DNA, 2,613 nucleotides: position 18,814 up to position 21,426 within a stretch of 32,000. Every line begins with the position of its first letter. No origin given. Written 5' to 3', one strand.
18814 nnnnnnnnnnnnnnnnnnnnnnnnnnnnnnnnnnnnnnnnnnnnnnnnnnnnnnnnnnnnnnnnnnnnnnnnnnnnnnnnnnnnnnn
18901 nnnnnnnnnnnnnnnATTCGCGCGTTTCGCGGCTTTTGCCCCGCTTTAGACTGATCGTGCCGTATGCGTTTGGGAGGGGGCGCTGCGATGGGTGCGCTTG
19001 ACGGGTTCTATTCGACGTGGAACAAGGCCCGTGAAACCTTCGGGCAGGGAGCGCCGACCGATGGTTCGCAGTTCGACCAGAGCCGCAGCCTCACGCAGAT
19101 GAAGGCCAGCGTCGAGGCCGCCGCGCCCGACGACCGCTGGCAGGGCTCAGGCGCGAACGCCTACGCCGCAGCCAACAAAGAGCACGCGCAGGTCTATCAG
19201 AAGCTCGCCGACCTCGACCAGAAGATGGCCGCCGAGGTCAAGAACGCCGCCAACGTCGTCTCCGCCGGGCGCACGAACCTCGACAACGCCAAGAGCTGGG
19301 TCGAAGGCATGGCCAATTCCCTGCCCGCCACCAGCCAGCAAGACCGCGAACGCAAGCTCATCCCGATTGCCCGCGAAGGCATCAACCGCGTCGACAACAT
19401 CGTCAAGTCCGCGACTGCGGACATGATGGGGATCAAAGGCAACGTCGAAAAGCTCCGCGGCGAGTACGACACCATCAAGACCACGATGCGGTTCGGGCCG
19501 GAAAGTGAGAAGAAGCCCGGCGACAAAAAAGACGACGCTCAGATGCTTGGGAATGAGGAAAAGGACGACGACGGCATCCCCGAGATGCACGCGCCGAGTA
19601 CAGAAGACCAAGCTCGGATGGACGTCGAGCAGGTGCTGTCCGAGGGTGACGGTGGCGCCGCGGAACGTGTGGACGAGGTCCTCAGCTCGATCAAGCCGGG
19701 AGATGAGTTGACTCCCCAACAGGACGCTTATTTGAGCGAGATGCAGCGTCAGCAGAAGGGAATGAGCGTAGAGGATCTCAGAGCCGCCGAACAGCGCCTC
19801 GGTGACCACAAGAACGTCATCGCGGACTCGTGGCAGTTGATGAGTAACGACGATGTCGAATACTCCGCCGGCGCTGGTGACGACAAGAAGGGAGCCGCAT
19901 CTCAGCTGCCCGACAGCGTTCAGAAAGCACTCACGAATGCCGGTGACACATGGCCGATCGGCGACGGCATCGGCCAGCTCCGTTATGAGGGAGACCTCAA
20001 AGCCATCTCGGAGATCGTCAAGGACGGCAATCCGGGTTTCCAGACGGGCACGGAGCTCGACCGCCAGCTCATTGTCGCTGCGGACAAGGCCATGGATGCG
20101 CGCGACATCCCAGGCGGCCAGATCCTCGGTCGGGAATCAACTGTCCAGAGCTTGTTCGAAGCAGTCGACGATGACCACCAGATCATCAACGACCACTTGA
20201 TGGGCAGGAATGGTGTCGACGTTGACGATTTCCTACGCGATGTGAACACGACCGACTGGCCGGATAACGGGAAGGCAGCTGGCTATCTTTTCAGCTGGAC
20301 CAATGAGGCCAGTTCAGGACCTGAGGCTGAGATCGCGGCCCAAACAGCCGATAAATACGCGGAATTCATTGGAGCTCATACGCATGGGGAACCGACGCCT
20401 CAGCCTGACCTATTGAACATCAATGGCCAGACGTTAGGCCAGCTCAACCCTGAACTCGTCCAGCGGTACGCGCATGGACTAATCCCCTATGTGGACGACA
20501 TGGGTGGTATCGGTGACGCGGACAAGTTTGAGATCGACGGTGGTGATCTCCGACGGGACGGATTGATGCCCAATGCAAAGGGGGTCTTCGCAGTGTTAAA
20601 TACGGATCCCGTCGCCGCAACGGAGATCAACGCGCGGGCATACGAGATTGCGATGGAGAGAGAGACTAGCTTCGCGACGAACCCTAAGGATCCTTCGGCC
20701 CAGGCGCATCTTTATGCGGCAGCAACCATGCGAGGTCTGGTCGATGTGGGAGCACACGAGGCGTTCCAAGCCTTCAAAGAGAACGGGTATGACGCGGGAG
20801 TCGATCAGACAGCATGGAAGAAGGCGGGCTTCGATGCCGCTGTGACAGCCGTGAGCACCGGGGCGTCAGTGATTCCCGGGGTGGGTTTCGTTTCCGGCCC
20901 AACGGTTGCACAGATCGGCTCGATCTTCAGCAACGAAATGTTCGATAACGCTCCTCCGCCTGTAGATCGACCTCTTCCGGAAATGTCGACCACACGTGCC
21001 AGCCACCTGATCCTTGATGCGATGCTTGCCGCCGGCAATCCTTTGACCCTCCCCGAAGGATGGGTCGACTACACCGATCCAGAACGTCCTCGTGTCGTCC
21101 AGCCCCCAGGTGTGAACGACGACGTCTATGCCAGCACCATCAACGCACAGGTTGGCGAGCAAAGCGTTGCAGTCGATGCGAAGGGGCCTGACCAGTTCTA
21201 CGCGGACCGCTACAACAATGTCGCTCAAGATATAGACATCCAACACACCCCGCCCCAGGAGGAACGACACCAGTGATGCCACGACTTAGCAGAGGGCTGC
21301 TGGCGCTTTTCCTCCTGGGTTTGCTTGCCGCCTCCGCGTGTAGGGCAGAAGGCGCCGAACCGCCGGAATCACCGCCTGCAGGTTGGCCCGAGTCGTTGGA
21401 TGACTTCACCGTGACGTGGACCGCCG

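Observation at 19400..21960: Compositional breakpoint inside gene 1: targeting domain at host GC, C-terminal domain plus lipoprotein gene at much lower GC with rare codons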

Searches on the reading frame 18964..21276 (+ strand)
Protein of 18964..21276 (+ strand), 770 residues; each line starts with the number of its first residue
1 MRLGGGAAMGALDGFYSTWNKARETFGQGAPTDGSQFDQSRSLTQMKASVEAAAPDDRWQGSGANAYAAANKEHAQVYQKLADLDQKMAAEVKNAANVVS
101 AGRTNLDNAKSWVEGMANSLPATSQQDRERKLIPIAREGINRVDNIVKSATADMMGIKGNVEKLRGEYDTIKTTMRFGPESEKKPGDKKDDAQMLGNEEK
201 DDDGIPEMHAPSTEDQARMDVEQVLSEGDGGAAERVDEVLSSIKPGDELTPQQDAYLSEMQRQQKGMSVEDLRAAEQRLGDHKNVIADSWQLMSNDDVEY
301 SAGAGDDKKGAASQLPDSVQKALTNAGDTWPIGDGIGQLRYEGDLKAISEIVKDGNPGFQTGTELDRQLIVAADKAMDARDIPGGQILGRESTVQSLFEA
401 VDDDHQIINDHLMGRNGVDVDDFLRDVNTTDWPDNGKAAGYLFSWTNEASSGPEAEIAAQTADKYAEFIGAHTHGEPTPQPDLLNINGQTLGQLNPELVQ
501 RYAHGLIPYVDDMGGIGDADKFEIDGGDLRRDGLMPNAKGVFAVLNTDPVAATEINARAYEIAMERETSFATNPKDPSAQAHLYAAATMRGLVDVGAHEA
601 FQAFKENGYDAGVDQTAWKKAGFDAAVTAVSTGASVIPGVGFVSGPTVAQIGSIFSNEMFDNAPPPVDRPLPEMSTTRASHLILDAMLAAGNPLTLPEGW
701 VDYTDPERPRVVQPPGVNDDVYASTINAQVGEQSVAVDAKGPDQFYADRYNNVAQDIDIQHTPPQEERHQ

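Call 7: search_protein_families(library=pfam, proteins=[window:18964-21276:+], max_evalue=0.01)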
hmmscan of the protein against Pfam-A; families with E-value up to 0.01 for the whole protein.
window:18964-21276:+ (770 aa): 3 families
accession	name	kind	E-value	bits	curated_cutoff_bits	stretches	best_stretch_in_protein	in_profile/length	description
PF23275.1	TPR_23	-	8.6e-52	176.8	27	1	237-445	7-234/234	ESX-1 secretion-associated protein EspA-like, TPR repeats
PF18879.6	EspA_EspE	-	4.5e-26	91.5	27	1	26-108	1-84/84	EspA/EspE family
PF10774.15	DUF4226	-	0.0016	19.2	23.5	1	60-170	1-112/115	Domain of unknown function (DUF4226)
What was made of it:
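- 18988..21276 (+): Gene 1: a 762-aa EspA/EspE-family ESX substrate-like protein. Its parts are an N-terminal WxG helical domain, a linker, TPR_23, a mid domain and a variable C-terminal domain. Pfam PF18879 (91.5 bits, cutoff 27) and PF23275 (176.8 bits, cutoff 27) (call 7).
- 19672..20298 (+): TPR_23 domain (EspA-like TPR repeats), at intermediate GC3 of about 0.75. Pfam PF23275 covers aa 237-445, profile positions 7-234 of 234 (call 7).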

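Call 8: search_protein_families(library=ncbifam, proteins=[window:18964-21276:+], max_evalue=0.01)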
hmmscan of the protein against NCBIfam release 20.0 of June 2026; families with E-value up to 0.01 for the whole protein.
window:18964-21276:+ (770 aa): 0 families

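Call 14: find_homologous_proteins(query=window:18964-21273:+, max_evalue=0.001)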
Query window:18964-21273:+ (770 aa): 229 proteins with E <= 0.001 among 8000 candidates; the best 120 are listed.
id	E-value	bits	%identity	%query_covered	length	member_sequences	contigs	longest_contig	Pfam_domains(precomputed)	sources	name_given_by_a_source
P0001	0.0e+0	1714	100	99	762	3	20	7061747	PF18879.7,PF23275.2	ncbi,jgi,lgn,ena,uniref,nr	ncbi:hypothetical protein LTT02_27805 [Mycolicibacterium smegmatis]|uniref:TPR repeat region-contain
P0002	0.0e+0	1392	83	99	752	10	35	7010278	PF18879.7,PF23275.2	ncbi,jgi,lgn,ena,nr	ncbi:TPR repeat region-containing protein [Mycolicibacterium smegmatis]|nr:EspA/EspE family type VII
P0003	9.6e-298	1008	63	99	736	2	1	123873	PF18879.7,PF23275.2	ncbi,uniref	ncbi:TPR repeat region-containing protein [Mycolicibacterium senegalense]|uniref:TPR repeat region-c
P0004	9.8e-272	922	58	98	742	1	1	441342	PF18879.7,PF23275.2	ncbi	ncbi:TPR repeat region-containing protein [Mycobacterium sp. C31M]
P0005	1.8e-271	921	58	98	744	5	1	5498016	PF18879.7,PF23275.2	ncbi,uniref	ncbi:EspA/EspE family type VII secretion system effector [Mycolicibacterium sp. PDY-3]|uniref:TPR re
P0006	9.3e-267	905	58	98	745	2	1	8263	PF18879.7,PF23275.2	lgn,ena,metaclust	metaclust:\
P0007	3.7e-266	904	58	98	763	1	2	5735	PF18879.7,PF23275.2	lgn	-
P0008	3.2e-257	874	63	89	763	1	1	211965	PF18879.7,PF23275.2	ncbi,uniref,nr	ncbi:EspA/EspE family type VII secretion system effector [Mycolicibacterium goodii]|uniref:TPR repea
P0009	3.9e-257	874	55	99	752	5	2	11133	PF18879.7,PF23275.2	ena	-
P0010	4.3e-257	874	57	99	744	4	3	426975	PF18879.7,PF23275.2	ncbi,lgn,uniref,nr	ncbi:hypothetical protein ASE48_21915 [Mycobacterium sp. Root265]|uniref:TPR repeat region-containin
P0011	2.0e-255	868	56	98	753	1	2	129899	PF18879.7,PF23275.2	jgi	jgi:hypothetical protein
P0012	1.1e-243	829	54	98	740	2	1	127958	PF18879.7,PF23275.2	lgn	-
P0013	1.7e-228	779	51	98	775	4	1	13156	PF18879.7,PF23275.2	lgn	-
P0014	8.3e-224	763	51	98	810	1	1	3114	PF18879.7,PF23275.2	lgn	-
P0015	4.2e-209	715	63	73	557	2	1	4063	PF23275.2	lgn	-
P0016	4.4e-194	665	51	92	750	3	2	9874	PF18879.7,PF23275.2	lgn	-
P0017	1.7e-188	647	49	89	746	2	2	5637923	PF18879.7,PF23275.2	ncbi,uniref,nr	ncbi:TPR repeat region-containing protein [Mycolicibacterium grossiae]|uniref:TPR repeat region-cont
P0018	4.6e-185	635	45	98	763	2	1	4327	PF18879.7,PF23275.2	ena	-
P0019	7.3e-181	622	49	92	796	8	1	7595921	PF18879.7,PF23275.2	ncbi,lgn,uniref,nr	ncbi:TPR repeat region-containing protein [Mycobacterium dioxanotrophicus]|uniref:TPR repeat region-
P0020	3.9e-173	596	45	94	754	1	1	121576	PF18879.7,PF23275.2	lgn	-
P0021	1.8e-172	594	45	98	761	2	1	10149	PF18879.7,PF23275.2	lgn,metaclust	metaclust:status=active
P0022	2.8e-172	593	46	98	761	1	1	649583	PF18879.7,PF23275.2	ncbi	ncbi:TPR repeat region-containing protein [Mycolicibacterium setense]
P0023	1.5e-171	591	45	98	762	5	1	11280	PF18879.7,PF23275.2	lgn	-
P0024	2.4e-169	583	47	89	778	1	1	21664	PF18879.7,PF23275.2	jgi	jgi:hypothetical protein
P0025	2.2e-167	577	44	98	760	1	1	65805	PF18879.7,PF23275.2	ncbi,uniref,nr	ncbi:EspA/EspE family type VII secretion system effector [Mycolicibacterium porcinum]|uniref:TPR rep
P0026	9.4e-166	572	47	92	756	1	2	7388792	PF18879.7,PF23275.2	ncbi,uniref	ncbi:EspA/EspE family type VII secretion system effector [Mycolicibacterium wolinskyi]|uniref:TPR re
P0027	2.0e-165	570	45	97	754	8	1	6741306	PF18879.7,PF23275.2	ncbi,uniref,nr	ncbi:hypothetical protein MI170_28750 [Mycolicibacterium goodii]|uniref:TPR repeat region-containing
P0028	2.6e-164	567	45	92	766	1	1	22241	PF18879.7,PF23275.2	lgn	-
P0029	3.3e-159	550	44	93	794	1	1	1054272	PF18879.7,PF23275.2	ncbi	ncbi:EspA/EspE family type VII secretion system effector [Mycobacterium sp. NPDC049093]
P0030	9.2e-156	539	45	89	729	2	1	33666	PF18879.7,PF23275.2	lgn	-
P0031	1.1e-154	535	43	91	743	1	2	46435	PF18879.7,PF23275.2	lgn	-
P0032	1.9e-153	531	43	90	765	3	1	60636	PF18879.7,PF23275.2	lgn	-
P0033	2.1e-151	524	45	91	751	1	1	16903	PF18879.7,PF23275.2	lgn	-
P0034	6.7e-150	519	43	90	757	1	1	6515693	PF18879.7,PF23275.2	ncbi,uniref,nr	ncbi:TPR repeat region-containing protein [Mycolicibacterium septicum]|uniref:TPR repeat region-cont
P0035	2.4e-149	517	42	92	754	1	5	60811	PF18879.7,PF23275.2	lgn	-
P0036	1.1e-148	515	47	83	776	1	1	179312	PF18879.7,PF23275.2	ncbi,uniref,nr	ncbi:hypothetical protein KL953_22055 [Mycolicibacterium goodii]|uniref:TPR repeat region-containing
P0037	1.5e-148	515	43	89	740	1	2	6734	PF18879.7,PF23275.2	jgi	jgi:hypothetical protein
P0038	1.6e-148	515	44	92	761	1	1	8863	PF18879.7,PF23275.2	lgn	-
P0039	6.9e-147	509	42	92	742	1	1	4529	PF18879.7,PF23275.2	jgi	jgi:hypothetical protein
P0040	4.0e-146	507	41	98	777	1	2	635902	PF18879.7,PF23275.2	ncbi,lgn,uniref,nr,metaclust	ncbi:hypothetical protein H7J88_16310 [Mycolicibacterium flavescens]|uniref:Uncharacterized protein 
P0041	6.6e-146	506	40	97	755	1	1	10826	PF18879.7,PF23275.2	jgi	jgi:hypothetical protein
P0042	4.7e-145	503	48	77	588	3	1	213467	PF18879.7,PF23275.2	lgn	-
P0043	7.7e-144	499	46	83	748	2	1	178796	PF18879.7,PF23275.2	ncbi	ncbi:EspA/EspE family type VII secretion system effector [Mycobacterium sp. LTG2003]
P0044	9.2e-144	499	43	84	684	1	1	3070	PF23275.2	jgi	jgi:hypothetical protein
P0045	3.6e-141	490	42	89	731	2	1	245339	PF18879.7,PF23275.2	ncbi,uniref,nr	ncbi:hypothetical protein A5757_09420 [Mycobacterium sp. 852013-51886_SCH5428379]|uniref:TPR repeat 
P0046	1.4e-139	485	42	89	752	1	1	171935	PF18879.7,PF23275.2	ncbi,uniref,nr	ncbi:TPR repeat region-containing protein [[Mycobacterium] fortunisiensis]|uniref:TPR repeat region-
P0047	7.8e-139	483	43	89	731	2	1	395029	PF18879.7,PF23275.2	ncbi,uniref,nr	ncbi:EspA/EspE family type VII secretion system effector [Mycobacterium sp. IS-1496]|uniref:TPR repe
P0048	3.3e-138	480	42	89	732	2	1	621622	PF18879.7,PF23275.2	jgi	jgi:uncharacterized protein YukE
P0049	7.5e-137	476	42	89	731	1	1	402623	PF18879.7,PF23275.2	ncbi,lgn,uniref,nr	ncbi:hypothetical protein AU196_12435 [Mycobacterium sp. IS-1742]|uniref:TPR repeat region-containin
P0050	9.2e-137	476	39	97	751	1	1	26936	PF18879.7,PF23275.2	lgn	-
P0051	2.0e-136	475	46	79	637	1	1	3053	PF23275.2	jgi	jgi:hypothetical protein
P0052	3.8e-136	474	47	76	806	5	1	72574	PF18879.7,PF23275.2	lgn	-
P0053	2.1e-135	471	46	78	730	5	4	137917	PF18879.7,PF23275.2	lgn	-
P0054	5.1e-135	470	46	78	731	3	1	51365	PF18879.7,PF23275.2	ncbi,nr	ncbi:DUF4226 domain-containing protein [Mycobacterium sp. 20091114027_K0903767]|nr:DUF4226 domain-co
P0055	5.7e-133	463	46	72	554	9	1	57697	PF18879.7,PF23275.2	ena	-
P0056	3.2e-132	461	38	97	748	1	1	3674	PF18879.7,PF23275.2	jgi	jgi:hypothetical protein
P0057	3.5e-132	461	41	89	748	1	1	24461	PF18879.7,PF23275.2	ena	-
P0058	1.5e-131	458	42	89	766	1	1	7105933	PF18879.7,PF23275.2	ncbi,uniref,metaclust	ncbi:EspA/EspE family type VII secretion system effector [Mycolicibacterium goodii]|uniref:TPR repea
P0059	2.1e-131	458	40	91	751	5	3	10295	PF18879.7,PF23275.2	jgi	jgi:EspA/EspE family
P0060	6.4e-131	456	43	87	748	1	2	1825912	PF18879.7,PF23275.2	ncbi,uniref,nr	ncbi:TPR repeat region-containing protein [Mycolicibacterium neworleansense]|uniref:Putative alanine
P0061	8.5e-131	456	40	97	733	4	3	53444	PF18879.7,PF23275.2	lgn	-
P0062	1.6e-130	455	40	89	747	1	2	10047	PF18879.7,PF23275.2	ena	-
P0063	7.7e-130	453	46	78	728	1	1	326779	PF18879.7,PF23275.2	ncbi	ncbi:TPR repeat region-containing protein [Mycobacterium syngnathidarum]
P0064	1.6e-129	452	38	97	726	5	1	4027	PF18879.7,PF23275.2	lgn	-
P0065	7.9e-129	449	37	97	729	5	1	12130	PF18879.7,PF23275.2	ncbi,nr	ncbi:MAG: hypothetical protein QOE20_3977 [Mycobacterium sp.]|nr:hypothetical protein [Mycobacterium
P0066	9.3e-129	449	40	91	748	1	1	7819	PF18879.7,PF23275.2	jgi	jgi:hypothetical protein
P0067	1.3e-128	449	38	97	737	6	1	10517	PF18879.7,PF23275.2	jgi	jgi:hypothetical protein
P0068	1.7e-128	448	40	89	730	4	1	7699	PF18879.7,PF23275.2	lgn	-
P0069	4.8e-128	447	46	71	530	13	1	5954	PF18879.7,PF23275.2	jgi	jgi:hypothetical protein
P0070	8.9e-128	446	43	80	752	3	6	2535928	PF18879.7,PF23275.2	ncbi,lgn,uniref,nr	ncbi:TPR repeat region-containing protein [Mycolicibacterium brisbanense]|uniref:TPR repeat region-c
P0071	9.9e-128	446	39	90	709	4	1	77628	PF18879.7,PF23275.2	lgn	-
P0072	2.4e-126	441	41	85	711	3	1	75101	PF18879.7,PF23275.2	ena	-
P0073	2.6e-125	438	40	89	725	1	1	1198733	PF18879.7,PF23275.2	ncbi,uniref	ncbi:EspA/EspE family type VII secretion system effector [Mycobacterium sp. NPDC050551]|uniref:TPR r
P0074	3.4e-125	437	43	84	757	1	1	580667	PF18879.7,PF23275.2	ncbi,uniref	ncbi:EspA/EspE family type VII secretion system effector [Mycobacterium sp. NPDC050441]|uniref:TPR r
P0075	5.2e-125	437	39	95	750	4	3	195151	PF18879.7,PF23275.2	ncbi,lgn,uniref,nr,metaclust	ncbi:hypothetical protein A5667_06955 [Mycolicibacterium fortuitum]|uniref:TPR repeat region-contain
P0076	1.0e-124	436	40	89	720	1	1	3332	PF18879.7,PF23275.2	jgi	jgi:hypothetical protein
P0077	6.3e-124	433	38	97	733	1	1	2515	PF18879.7,PF23275.2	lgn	-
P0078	7.1e-124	433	44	76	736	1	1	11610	PF18879.7,PF23275.2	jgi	jgi:hypothetical protein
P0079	8.3e-124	433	38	90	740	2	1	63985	PF18879.7,PF23275.2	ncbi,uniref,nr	ncbi:EspA/EspE family type VII secretion system effector [Mycolicibacterium neoaurum]|uniref:TPR rep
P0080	9.3e-124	433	39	90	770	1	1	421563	PF18879.7,PF23275.2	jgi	jgi:hypothetical protein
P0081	4.2e-122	427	36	97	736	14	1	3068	PF18879.7,PF23275.2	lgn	-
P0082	8.9e-122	426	38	91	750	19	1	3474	PF18879.7,PF23275.2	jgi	jgi:hypothetical protein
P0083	2.5e-121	425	39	89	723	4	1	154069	PF18879.7,PF23275.2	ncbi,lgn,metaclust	metaclust:status=active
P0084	3.0e-119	418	38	91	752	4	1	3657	PF18879.7,PF23275.2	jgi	jgi:uncharacterized protein YukE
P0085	1.6e-118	415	47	65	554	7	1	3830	PF18879.7,PF23275.2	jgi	jgi:hypothetical protein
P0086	1.6e-118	415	40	83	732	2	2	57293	PF18879.7,PF23275.2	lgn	-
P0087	6.5e-118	413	38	90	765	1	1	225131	PF18879.7,PF23275.2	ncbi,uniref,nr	ncbi:hypothetical protein DQP55_06830 [Mycolicibacterium sp. GF69]|uniref:TPR repeat region-containi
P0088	5.8e-116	407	38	93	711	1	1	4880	PF18879.7,PF23275.2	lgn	-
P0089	1.8e-115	405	44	78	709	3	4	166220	PF18879.7,PF23275.2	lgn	-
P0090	4.8e-115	404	42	74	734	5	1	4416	PF18879.7,PF23275.2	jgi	jgi:EspA/EspE family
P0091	5.2e-115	404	41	80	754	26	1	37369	PF18879.7,PF23275.2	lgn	-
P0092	6.1e-114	400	41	78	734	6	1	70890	PF18879.7,PF23275.2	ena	-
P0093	3.2e-112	395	37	97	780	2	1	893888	PF18879.7,PF23275.2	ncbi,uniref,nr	ncbi:hypothetical protein M1247_00150 [Mycobacterium sp. 21AC1]|uniref:TPR repeat region-containing 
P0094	6.5e-112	394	44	72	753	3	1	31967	PF18879.7,PF23275.2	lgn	-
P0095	9.0e-112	393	41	78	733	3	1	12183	PF18879.7,PF23275.2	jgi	jgi:hypothetical protein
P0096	1.2e-111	393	36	97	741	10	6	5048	PF18879.7,PF23275.2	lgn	-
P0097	1.2e-111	393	39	85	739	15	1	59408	PF18879.7,PF23275.2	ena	-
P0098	4.7e-111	391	42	73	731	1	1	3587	PF18879.7,PF23275.2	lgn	-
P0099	1.9e-109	385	41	76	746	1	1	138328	PF18879.7,PF23275.2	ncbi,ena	-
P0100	1.1e-108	383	34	98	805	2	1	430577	PF18879.7,PF23275.2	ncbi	ncbi:TPR repeat region-containing protein [Mycolicibacterium sp. XJ775]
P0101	1.6e-108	382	37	88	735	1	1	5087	PF18879.7,PF23275.2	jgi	jgi:hypothetical protein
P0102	2.7e-107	378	43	70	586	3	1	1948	PF23275.2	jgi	jgi:hypothetical protein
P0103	2.3e-105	372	34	99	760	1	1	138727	PF18879.7,PF23275.2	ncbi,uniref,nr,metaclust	ncbi:EspA/EspE family type VII secretion system effector [Mycobacterium sp. E740]|uniref:TPR repeat 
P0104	3.5e-105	371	36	96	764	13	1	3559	PF18879.7,PF23275.2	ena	-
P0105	1.0e-104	370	41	76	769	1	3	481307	PF18879.7,PF23275.2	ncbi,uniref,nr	ncbi:hypothetical protein H7J87_05885 [Mycolicibacterium wolinskyi]|uniref:TPR repeat region-contain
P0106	1.3e-103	366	41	72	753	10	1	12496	PF18879.7,PF23275.2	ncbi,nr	ncbi:hypothetical protein EB74_16875 [Mycobacterium sp. SWH-M5]|nr:hypothetical protein EB74_16875 [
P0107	2.0e-101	359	39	80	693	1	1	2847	PF18879.7,PF23275.2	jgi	jgi:EspA/EspE family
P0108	1.1e-100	356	35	96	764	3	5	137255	PF18879.7,PF23275.2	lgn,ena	-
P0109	2.0e-100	356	38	78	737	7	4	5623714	PF18879.7,PF23275.2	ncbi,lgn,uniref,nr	ncbi:EspA/EspE family type VII secretion system effector [Mycolicibacterium holsaticum]|uniref:TPR r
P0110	9.3e-100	353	39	83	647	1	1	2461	PF23275.2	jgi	jgi:hypothetical protein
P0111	1.2e-99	353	38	78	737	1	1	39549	PF18879.7,PF23275.2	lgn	-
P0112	2.2e-99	352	39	78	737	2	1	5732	PF18879.7,PF23275.2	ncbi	-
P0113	1.6e-97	346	36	86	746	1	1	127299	PF18879.7,PF23275.2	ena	-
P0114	2.5e-95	339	37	78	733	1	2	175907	PF18879.7,PF23275.2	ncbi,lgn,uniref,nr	ncbi:hypothetical protein H7J88_14375 [Mycolicibacterium flavescens]|uniref:Uncharacterized protein 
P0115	8.5e-94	334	40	72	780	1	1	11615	PF22905.3,PF23275.2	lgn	-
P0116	7.7e-93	330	37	86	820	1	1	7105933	PF18879.7,PF23275.2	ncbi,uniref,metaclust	ncbi:EspA/EspE family type VII secretion system effector [Mycolicibacterium goodii]|uniref:TPR repea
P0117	9.1e-91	324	39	71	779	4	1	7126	PF22905.3,PF23275.2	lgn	-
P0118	9.8e-91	324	38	71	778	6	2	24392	PF22905.3,PF23275.2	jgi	jgi:hypothetical protein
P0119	1.3e-90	323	39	71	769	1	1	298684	PF18879.7,PF23275.2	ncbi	ncbi:EspA/EspE family type VII secretion system effector [Mycobacterium sp. LTG2003]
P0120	1.7e-90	323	37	79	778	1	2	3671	PF18879.7,PF23275.2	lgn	-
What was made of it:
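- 18988..21276 (+): It is 100% identical to an M. smegmatis protein, P0001 (call 14).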
